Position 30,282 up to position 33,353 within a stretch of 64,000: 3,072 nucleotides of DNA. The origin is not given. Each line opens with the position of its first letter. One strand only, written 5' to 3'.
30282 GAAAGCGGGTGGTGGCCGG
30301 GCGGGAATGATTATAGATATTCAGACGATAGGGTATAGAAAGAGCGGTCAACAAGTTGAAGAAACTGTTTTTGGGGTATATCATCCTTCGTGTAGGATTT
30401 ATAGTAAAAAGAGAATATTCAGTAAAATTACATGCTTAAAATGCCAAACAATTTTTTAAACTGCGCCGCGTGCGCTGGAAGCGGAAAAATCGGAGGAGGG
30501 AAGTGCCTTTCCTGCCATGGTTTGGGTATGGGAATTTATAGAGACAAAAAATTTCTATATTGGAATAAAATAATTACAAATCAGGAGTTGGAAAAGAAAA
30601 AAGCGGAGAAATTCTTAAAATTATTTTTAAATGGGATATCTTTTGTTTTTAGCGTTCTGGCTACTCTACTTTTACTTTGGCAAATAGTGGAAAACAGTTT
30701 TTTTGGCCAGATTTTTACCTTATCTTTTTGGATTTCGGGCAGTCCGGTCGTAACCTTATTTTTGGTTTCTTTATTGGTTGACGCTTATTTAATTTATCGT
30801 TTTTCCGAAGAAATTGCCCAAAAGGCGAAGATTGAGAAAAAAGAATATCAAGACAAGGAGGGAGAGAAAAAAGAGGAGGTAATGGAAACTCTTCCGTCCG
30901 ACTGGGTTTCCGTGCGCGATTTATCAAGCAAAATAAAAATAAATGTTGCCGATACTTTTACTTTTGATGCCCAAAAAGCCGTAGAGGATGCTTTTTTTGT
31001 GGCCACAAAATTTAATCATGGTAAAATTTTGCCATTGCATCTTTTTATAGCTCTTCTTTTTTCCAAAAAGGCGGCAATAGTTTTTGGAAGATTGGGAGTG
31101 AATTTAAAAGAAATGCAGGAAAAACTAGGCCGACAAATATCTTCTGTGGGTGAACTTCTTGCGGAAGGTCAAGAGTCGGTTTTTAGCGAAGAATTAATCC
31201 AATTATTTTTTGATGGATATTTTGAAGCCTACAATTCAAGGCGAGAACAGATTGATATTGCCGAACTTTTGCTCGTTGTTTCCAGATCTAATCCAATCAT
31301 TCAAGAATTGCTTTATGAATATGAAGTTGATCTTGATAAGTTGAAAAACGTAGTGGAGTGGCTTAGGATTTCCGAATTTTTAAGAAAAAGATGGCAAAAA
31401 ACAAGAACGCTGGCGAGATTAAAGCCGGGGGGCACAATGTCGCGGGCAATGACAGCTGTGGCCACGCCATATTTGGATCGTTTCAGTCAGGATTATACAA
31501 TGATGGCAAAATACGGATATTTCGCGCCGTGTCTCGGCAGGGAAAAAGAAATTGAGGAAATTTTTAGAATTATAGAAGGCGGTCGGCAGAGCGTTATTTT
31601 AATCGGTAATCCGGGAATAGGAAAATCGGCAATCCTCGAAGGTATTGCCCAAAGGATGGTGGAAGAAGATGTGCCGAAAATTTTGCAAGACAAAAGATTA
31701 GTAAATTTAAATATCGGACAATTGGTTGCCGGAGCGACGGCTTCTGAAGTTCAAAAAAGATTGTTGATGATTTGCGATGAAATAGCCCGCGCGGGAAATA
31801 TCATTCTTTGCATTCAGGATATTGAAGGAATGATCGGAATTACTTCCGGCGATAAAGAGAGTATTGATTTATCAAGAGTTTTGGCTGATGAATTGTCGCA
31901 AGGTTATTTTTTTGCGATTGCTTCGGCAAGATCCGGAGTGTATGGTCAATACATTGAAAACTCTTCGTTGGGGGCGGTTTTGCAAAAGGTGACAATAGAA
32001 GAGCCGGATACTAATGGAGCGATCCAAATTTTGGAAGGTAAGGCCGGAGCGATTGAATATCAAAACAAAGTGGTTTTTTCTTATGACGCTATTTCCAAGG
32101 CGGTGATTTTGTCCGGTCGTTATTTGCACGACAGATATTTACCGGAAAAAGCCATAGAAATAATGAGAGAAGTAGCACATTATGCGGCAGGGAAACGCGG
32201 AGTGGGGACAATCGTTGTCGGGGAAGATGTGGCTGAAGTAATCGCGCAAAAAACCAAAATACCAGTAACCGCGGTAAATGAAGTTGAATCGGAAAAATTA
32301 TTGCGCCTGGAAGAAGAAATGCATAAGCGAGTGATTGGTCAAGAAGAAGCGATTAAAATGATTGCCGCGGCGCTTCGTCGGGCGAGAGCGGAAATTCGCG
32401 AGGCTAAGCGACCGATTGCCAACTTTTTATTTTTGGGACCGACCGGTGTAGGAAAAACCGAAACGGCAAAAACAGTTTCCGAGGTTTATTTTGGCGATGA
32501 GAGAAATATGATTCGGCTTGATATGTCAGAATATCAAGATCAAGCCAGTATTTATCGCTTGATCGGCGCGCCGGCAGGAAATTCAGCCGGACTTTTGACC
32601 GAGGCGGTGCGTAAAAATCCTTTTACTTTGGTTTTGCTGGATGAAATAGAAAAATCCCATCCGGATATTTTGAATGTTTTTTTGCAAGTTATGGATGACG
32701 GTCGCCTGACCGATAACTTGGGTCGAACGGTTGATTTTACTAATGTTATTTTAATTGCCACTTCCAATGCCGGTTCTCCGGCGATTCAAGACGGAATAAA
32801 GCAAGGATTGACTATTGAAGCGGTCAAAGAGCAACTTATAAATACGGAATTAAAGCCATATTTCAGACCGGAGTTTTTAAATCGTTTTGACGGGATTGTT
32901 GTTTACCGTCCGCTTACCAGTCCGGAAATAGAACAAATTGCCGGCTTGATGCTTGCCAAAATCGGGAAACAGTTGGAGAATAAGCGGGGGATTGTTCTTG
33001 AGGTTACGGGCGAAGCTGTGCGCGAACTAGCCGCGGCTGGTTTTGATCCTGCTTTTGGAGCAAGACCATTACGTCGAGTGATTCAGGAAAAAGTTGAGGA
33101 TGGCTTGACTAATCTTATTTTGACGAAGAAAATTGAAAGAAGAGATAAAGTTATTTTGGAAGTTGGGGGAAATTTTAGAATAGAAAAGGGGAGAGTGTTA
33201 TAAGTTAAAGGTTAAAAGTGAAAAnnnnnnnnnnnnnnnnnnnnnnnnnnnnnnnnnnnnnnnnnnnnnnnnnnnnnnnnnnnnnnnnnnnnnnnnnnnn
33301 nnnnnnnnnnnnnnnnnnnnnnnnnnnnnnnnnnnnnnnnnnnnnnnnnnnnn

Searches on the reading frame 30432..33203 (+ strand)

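Call 20: search_protein_families(library=pfam, proteins=[window:30432-33203:+], max_evalue=0.01)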
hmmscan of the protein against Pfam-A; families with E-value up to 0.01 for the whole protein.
window:30432-33203:+ (923 aa): 27 families (the best 25 are shown)
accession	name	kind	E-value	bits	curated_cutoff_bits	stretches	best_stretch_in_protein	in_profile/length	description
PF07724.20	AAA_2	-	1e-52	179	27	1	660-820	1-164/166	AAA domain (Cdc48 subfamily)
PF10431.15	ClpB_D2-small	-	2.4e-22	79.2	21.9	1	828-908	1-80/81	C-terminal, D2-small domain, of ClpB protein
PF00004.35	AAA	-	1.7e-18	67.7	21.2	2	666-780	2-110/131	ATPase family associated with various cellular activities (AAA)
PF07728.20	AAA_5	-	1.2e-15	58.2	22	1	664-782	1-125/139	AAA domain (dynein-related subfamily)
PF17871.7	AAA_lid_9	-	3.5e-10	40.2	22.8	1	528-589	3-64/104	AAA lid domain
PF13191.12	AAA_16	-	5.2e-10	40.5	32.6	1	367-412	2-51/167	AAA ATPase domain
PF00158.32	Sigma54_activat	-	2.6e-07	30.9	20.2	1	646-779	6-142/168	Sigma-54 interaction domain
PF13401.12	AAA_22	-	3.4e-06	27.8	27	0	667-755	10-109/130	AAA domain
PF20720.3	nSTAND3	-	8.7e-06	25.9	27.2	0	385-414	17-46/155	Novel STAND NTPase 3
PF13173.12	AAA_14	-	3.2e-05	24.4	27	0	666-755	6-86/129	AAA domain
PF06414.18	Zeta_toxin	-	3.4e-05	23.8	22.3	1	653-709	9-62/199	Zeta toxin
PF20703.3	nSTAND1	-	4.2e-05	23.8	27.1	1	369-542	18-204/379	Novel STAND NTPase 1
PF12775.13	AAA_7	-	4.8e-05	23.4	25.8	0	664-711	35-82/181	P-loop containing dynein motor region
PF05729.18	NACHT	-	6.9e-05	23.2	26.7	0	388-416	3-31/167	NACHT domain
PF13604.12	AAA_30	-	0.00015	22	27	0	666-743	22-101/191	AAA domain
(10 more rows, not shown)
